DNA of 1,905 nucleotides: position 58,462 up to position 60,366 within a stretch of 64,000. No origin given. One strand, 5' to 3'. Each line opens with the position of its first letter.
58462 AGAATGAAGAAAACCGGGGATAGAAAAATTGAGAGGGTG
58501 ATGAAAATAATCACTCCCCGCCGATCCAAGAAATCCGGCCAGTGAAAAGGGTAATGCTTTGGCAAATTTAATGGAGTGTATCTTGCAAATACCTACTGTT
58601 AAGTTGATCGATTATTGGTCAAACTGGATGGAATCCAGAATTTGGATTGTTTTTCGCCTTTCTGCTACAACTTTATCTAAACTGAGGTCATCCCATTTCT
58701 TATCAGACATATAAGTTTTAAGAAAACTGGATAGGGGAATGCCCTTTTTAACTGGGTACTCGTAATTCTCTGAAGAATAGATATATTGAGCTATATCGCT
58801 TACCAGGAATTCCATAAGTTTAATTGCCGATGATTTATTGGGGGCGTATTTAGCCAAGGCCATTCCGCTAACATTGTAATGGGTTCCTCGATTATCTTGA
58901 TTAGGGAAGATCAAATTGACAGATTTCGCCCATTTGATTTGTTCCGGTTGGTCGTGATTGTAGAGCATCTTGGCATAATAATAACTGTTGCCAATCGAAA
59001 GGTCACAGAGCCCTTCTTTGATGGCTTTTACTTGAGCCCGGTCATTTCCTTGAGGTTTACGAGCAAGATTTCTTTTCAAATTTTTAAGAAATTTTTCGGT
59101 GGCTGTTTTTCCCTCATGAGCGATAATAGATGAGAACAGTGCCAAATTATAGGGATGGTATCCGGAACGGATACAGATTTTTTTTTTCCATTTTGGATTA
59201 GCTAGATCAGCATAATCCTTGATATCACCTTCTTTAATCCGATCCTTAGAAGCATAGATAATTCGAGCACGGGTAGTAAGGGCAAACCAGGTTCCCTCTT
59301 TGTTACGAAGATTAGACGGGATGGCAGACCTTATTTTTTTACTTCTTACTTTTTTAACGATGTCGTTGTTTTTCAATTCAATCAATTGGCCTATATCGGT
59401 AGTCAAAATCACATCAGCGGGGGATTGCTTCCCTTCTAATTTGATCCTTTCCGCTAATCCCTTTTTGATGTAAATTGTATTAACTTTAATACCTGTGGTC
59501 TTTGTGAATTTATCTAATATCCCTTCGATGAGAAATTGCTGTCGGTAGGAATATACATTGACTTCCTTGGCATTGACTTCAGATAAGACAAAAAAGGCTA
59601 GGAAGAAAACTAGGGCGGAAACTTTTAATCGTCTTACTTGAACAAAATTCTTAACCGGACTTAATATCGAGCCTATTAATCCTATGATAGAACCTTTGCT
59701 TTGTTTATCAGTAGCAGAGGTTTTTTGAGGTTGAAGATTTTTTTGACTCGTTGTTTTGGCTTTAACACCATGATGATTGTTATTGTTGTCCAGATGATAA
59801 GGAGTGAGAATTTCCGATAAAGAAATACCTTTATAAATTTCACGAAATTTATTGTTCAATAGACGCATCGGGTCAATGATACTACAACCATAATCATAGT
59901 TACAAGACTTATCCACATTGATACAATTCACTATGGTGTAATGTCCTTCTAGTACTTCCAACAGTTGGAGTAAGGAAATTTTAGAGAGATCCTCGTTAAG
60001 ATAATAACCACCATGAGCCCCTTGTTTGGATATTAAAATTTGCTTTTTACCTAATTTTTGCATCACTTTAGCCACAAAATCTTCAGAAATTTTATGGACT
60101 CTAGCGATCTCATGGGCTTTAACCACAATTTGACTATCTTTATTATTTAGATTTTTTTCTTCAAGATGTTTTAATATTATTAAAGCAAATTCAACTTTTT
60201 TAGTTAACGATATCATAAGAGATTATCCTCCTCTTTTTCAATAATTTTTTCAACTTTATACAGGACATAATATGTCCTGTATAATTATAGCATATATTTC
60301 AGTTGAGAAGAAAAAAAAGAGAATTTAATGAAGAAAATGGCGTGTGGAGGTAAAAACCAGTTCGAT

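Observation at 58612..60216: Rrf2/IscR-type DNA-binding domain fused through a hydrophobic helix to an FbpA-like Fe3+ periplasmic binding domain, at the head of an Fe3+ ABC operon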

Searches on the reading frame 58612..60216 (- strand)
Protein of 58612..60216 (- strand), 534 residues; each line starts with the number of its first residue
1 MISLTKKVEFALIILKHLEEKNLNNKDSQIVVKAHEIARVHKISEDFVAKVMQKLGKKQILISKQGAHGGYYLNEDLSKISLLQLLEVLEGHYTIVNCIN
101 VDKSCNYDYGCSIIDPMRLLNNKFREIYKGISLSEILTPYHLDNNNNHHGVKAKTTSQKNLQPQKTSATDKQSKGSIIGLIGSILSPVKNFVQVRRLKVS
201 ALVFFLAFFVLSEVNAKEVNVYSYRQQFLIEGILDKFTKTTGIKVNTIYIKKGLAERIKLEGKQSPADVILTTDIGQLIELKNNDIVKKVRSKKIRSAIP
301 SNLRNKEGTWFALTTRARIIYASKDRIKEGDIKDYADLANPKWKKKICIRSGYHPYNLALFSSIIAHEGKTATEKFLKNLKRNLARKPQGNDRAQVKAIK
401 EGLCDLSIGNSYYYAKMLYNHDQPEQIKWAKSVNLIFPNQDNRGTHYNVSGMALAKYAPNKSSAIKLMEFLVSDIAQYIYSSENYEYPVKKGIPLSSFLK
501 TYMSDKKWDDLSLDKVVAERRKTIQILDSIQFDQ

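Call 3: search_protein_families(library=pfam, proteins=[window:58612-60216:-], max_evalue=0.01)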
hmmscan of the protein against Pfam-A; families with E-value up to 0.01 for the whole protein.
window:58612-60216:- (534 aa): 6 families
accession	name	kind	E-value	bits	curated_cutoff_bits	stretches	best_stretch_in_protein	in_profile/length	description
PF02082.26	Rrf2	-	7.4e-23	81.6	30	1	4-137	1-130/132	Iron-dependent Transcriptional regulator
PF13343.11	SBP_bac_6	-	2.1e-16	60.6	24.6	1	266-494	3-225/245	Bacterial extracellular solute-binding protein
PF13416.11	SBP_bac_8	-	3.8e-12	47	27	1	234-501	3-273/279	Bacterial extracellular solute-binding protein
PF01547.30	SBP_bac_1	-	2e-10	41.6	26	1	228-477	9-306/307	Bacterial extracellular solute-binding protein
PF13531.11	SBP_bac_11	-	1.9e-09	38.1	25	1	227-481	10-222/227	Bacterial extracellular solute-binding protein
PF03444.21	HrcA_DNA-bdg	-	0.0002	21.4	21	1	22-72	15-64/79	Winged helix-turn-helix transcription repressor, HrcA DNA-binding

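Call 4: search_protein_families(library=ncbifam, proteins=[window:58612-60216:-], max_evalue=0.01)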
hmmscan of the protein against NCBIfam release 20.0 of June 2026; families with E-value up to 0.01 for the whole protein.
window:58612-60216:- (534 aa): 13 families
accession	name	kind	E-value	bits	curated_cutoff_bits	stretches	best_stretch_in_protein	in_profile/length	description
TIGR00738.1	rrf2_super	superfamily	6.1e-21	74.7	73.3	1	4-137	3-131/132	Rrf2 family transcriptional regulator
TIGR02944.1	suf_reg_Xantho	equivalog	5.2e-17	62.5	110.65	1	1-135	1-129/130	SUF system Fe-S cluster assembly regulator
NF011620.1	PRK15046.1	equivalog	4.9e-16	58.4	310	1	214-496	22-297/334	2-aminoethylphosphonate ABC transporter substrate-binding protein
TIGR02010.1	IscR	equivalog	4.7e-11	42.7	207.55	1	4-138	3-131/135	Fe-S cluster assembly transcriptional regulator IscR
TIGR03261.1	phnS2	equivalog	4.7e-11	42.4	392.75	1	199-494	4-292/334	putative 2-aminoethylphosphonate ABC transporter substrate-binding protein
NF008886.0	PRK11920.1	equivalog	5.4e-11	42.4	193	1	3-137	2-131/153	iron-responsive transcriptional regulator RirA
TIGR03227.1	PhnS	equivalog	1.3e-10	40.8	395.3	1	229-497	48-308/360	2-aminoethylphosphonate ABC transporter substrate-binding protein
NF047409.1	Cys_reg_CymR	equivalog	4.3e-10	39.9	195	1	23-106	17-100/139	cysteine metabolism transcriptional regulator CymR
TIGR01254.1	sfuA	subfamily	1.6e-08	34.2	93.4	1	218-524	4-303/306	thiamine ABC transporter substrate-binding protein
TIGR01276.1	thiB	equivalog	0.00018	20.8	317.15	0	242-306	48-112/324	thiamine ABC transporter substrate binding subunit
NF008240.0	PRK11014.1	equivalog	0.00033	20.7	182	1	33-132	27-123/141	nitric oxide-sensing transcriptional repressor NsrR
NF008110.0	PRK10857.1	equivalog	0.00033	20.5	275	1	32-149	26-143/164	Fe-S cluster assembly transcriptional regulator IscR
NF041852.1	trans_reg_HypR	equivalog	0.0064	16.5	180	0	35-90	26-81/139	redox-sensitive transcriptional regulator HypR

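Call 8: find_homologous_proteins(query=window:58612-60216:-, max_evalue=0.00001)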
Query window:58612-60216:- (534 aa): 7909 proteins with E <= 0.00001 among 8000 candidates; the best 120 are listed.
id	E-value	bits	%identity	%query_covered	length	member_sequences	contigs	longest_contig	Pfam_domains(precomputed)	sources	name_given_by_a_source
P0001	0.0e+0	1180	100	100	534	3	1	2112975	PF13531.12,PF13416.12,PF02082.27,PF13343.12,PF01547.31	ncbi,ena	-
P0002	3.9e-141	490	66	60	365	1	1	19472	PF13531.12,PF13416.12,PF13343.12,PF01547.31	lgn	-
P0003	2.4e-127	444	57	63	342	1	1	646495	PF13531.12,PF13416.12,PF13343.12,PF01547.31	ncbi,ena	-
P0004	1.8e-125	438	56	62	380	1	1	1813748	PF13531.12,PF13416.12,PF13343.12,PF01547.31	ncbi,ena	-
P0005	2.5e-123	431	58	60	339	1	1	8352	PF13531.12,PF13416.12,PF13343.12,PF01547.31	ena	-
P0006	2.8e-123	431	54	65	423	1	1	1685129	PF13531.12,PF13416.12,PF13343.12,PF01547.31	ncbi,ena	-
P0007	6.2e-119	416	56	63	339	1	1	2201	PF13531.12,PF13416.12,PF13343.12,PF01547.31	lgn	-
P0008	8.1e-118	413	57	60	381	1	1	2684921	PF13531.12,PF13416.12,PF13343.12,PF01547.31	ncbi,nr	ncbi:iron(III) transport system substrate-binding protein [Spirochaetota bacterium]|nr:iron(III) tra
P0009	3.3e-117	411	56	60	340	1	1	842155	PF13531.12,PF13416.12,PF13343.12,PF01547.31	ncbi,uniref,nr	ncbi:iron ABC transporter substrate-binding protein [Motiliproteus coralliicola]|uniref:Iron ABC tra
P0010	4.6e-117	410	56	60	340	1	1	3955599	PF13531.12,PF13416.12,PF13343.12,PF01547.31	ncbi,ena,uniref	ncbi:Fe(3+) ABC transporter substrate-binding protein [Motiliproteus sp.]|uniref:Fe(3+) ABC transpor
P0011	5.0e-117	410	53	64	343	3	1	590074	PF13531.12,PF13416.12,PF13343.12,PF01547.31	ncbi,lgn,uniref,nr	ncbi:Fe(3+) ABC transporter substrate-binding protein [Microbulbifer marinus]|uniref:Iron(III) trans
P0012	5.3e-117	410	58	60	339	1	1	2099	PF13531.12,PF13416.12,PF13343.12,PF01547.31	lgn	-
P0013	5.7e-117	410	53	63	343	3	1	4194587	PF13531.12,PF13416.12,PF13343.12,PF01547.31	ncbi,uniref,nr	ncbi:Fe(3+) ABC transporter substrate-binding protein [Microbulbifer sp. YPW16]|uniref:Fe(3+) ABC tr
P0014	3.4e-116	407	55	62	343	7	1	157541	PF13531.12,PF13416.12,PF13343.12,PF01547.31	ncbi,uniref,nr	ncbi:Fe(3+) ABC transporter substrate-binding protein [Microbulbifer thermotolerans]|uniref:Fe(3+) A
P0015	4.8e-116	407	54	59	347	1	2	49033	PF13531.12,PF13416.12,PF13343.12,PF01547.31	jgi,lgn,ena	-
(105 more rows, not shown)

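Call 9: list_cluster_members(proteins=[P0001, P0002, P0004, P0006])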
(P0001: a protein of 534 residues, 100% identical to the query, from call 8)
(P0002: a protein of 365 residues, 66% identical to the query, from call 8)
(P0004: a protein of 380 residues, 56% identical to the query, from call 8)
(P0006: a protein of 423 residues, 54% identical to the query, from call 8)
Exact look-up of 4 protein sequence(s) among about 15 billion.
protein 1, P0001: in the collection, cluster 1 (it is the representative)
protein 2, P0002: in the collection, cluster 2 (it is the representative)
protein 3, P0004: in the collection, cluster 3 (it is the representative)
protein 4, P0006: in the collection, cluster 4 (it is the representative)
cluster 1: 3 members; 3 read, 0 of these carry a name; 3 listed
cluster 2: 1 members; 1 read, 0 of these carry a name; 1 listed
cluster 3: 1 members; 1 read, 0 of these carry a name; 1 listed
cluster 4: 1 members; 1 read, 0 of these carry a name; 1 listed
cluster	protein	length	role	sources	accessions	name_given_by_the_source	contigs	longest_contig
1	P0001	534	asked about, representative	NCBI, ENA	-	-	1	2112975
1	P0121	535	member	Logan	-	-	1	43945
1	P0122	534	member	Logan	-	-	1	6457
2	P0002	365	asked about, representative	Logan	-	-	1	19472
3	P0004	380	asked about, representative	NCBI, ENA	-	-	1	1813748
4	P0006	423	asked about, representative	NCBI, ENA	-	-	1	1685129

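Call 10: find_encoding_contigs(protein=P0002, flank=6000, max_places=4)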
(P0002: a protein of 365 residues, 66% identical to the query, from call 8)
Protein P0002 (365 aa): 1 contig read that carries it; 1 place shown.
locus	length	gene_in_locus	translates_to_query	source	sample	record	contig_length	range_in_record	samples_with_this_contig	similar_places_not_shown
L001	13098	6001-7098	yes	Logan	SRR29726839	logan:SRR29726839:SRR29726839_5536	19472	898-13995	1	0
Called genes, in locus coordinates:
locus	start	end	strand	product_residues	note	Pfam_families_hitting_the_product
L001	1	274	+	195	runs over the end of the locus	PF00892:EamA (faint)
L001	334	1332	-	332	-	PF03009:GDPD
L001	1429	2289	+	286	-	PF00561:Abhydrolase_1 (weak)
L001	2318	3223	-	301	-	-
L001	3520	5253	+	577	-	PF02142:MGS, PF01808:AICARFT_IMPCHas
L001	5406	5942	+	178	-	PF02082:Rrf2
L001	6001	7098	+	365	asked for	PF01547:SBP_bac_1, PF13531:SBP_bac_11, PF13416:SBP_bac_8, PF13343:SBP_bac_6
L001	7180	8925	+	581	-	PF00528:BPD_transp_1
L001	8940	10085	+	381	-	PF00005:ABC_tran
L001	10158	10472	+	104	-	PF00085:Thioredoxin, PF13728:TraF (weak)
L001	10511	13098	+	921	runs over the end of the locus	PF00270:DEAD (faint), PF04851:ResIII (faint), PF13307:Helicase_C_2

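Call 11: find_encoding_contigs(protein=P0004, flank=6000, max_places=4)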
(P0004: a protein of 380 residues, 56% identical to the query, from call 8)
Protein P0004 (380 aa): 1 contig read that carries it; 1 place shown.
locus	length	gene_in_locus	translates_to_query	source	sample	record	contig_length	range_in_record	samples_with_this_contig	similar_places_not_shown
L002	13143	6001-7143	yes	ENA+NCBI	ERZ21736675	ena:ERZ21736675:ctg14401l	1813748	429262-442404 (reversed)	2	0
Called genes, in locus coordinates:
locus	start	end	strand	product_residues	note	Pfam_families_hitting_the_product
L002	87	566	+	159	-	PF02082:Rrf2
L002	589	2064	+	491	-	PF19295:SufBD_N, PF01458:SUFBD_core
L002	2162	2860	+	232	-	PF00005:ABC_tran, PF02463:SMC_N (faint)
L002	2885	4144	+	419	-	PF01458:SUFBD_core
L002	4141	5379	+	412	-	PF00155:Aminotran_1_2 (weak), PF00266:Aminotran_5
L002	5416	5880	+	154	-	PF01592:NifU_N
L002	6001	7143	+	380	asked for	PF01547:SBP_bac_1, PF13531:SBP_bac_11, PF13416:SBP_bac_8, PF13343:SBP_bac_6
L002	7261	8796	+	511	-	PF00528:BPD_transp_1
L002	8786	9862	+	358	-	PF00931:NB-ARC (faint), PF00005:ABC_tran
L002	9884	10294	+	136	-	PF04134:DCC1-like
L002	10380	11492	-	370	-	PF13439:Glyco_transf_4 (weak), PF20706:GT4-conflict, PF00534:Glycos_transf_1, PF13692:Glyco_trans_1_4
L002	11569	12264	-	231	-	PF00694:Aconitase_C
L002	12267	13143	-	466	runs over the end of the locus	PF00330:Aconitase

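Call 12: find_encoding_contigs(protein=P0121, flank=6000, max_places=4)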
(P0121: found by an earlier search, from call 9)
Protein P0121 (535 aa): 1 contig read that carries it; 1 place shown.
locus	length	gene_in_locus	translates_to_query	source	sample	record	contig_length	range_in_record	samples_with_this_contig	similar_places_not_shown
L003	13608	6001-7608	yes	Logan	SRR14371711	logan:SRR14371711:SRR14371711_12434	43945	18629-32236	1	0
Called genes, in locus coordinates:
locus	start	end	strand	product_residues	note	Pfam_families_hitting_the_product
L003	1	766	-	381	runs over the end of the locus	PF05140:ResB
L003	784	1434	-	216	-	-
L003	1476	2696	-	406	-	PF00180:Iso_dh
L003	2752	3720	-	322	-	PF00923:TAL_FSA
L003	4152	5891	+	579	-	PF02142:MGS, PF01808:AICARFT_IMPCHas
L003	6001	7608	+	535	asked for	PF02082:Rrf2, PF01547:SBP_bac_1, PF13416:SBP_bac_8, PF13531:SBP_bac_11, PF13343:SBP_bac_6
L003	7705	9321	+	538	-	PF00528:BPD_transp_1 (weak)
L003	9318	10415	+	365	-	PF00005:ABC_tran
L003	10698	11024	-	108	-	PF09827:CRISPR_Cas2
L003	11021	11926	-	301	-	PF01867:Cas_Cas1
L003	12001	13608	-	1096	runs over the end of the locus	PF13395:HNH_4, PF18541:RuvC_III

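Call 13: find_encoding_contigs(protein=P0122, flank=6000, max_places=4)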
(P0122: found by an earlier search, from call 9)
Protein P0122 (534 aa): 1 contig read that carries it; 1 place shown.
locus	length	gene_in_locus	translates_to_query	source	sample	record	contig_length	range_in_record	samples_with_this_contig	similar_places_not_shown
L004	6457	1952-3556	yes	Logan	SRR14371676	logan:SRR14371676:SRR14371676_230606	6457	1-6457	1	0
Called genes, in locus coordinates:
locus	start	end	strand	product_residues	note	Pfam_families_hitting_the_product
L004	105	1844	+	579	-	PF02142:MGS, PF01808:AICARFT_IMPCHas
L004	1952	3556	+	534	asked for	PF02082:Rrf2, PF01547:SBP_bac_1, PF13416:SBP_bac_8, PF13531:SBP_bac_11, PF13343:SBP_bac_6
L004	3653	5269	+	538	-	PF00528:BPD_transp_1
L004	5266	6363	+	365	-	PF00005:ABC_tran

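Call 14: find_encoding_contigs(protein=P0001, flank=3000, max_places=4)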
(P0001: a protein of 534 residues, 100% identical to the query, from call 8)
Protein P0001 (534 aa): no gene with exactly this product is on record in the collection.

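Call 18: find_related_loci(query=P0001, collection=genome_contigs, flank=6000)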
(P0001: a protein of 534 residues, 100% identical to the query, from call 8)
Query P0001 (534 aa) in genome_contigs; peptide patterns used: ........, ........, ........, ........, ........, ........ (x = any residue, [..] = any of these).
73 stretches matched a pattern; 1 encode a relative of the query (tblastn E <= 1e-3); 1 distinct loci.
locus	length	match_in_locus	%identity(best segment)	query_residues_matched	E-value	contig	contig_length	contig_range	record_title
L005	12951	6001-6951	43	212-528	5e-84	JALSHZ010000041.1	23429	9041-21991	MAG: Gammaproteobacteria bacterium isolate 354-166_metabat2_scaf2bin.003 354-166_scaffold_2059_c1, whole genome shotgun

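Call 46: find_encoding_contigs(protein=P0006, flank=5000, max_places=3)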
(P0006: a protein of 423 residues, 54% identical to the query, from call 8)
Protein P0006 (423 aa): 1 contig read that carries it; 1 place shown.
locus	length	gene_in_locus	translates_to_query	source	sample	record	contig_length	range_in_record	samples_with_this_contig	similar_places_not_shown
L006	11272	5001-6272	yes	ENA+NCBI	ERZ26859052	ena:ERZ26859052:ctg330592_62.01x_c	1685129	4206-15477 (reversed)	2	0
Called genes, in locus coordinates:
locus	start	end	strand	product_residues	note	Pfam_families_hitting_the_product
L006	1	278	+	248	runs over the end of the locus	PF00005:ABC_tran, PF02463:SMC_N (faint)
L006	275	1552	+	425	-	PF01458:SUFBD_core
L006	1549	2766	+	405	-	PF00155:Aminotran_1_2, PF00266:Aminotran_5, PF01053:Cys_Met_Meta_PP (weak), PF01212:Beta_elim_lyase (weak)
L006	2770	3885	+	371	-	PF01555:N6_N4_Mtase, PF18755:RAMA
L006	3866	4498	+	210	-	-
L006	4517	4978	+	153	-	PF01592:NifU_N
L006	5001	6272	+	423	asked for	PF01547:SBP_bac_1, PF13531:SBP_bac_11, PF13416:SBP_bac_8, PF13343:SBP_bac_6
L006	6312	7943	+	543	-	PF00528:BPD_transp_1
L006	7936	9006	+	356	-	PF00005:ABC_tran, PF13304:AAA_21 (faint)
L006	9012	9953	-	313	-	PF01073:3Beta_HSD, PF01370:Epimerase, PF02719:Polysacc_synt_2, PF04321:RmlD_sub_bind, PF13460:NAD_binding_10, PF16363:GDP_Man_Dehyd, PF07993:NAD_binding_4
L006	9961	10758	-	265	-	PF00106:adh_short, PF08659:KR, PF13561:adh_short_C2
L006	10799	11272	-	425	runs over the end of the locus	PF00275:EPSP_synthase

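Call 47: find_encoding_contigs(protein=P0003, flank=5000, max_places=3)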
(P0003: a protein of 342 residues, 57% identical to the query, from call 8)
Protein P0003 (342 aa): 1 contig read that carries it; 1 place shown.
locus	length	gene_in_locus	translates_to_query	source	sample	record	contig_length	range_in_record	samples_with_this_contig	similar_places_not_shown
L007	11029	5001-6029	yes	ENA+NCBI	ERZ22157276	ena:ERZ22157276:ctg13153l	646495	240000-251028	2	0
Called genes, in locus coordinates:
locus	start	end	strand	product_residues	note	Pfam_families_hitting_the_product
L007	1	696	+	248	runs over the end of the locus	PF02463:SMC_N (faint), PF00005:ABC_tran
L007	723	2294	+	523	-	PF01458:SUFBD_core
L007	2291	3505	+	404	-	PF00155:Aminotran_1_2, PF00266:Aminotran_5, PF01053:Cys_Met_Meta_PP (weak)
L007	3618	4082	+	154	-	PF01592:NifU_N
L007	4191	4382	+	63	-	-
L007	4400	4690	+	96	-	PF13577:SnoaL_4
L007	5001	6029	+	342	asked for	PF01547:SBP_bac_1, PF13531:SBP_bac_11, PF13416:SBP_bac_8, PF13343:SBP_bac_6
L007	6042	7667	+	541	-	PF00528:BPD_transp_1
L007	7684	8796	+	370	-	PF00005:ABC_tran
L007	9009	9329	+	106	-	-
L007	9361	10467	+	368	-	PF01546:Peptidase_M20, PF07687:M20_dimer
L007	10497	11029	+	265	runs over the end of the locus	PF02146:SIR2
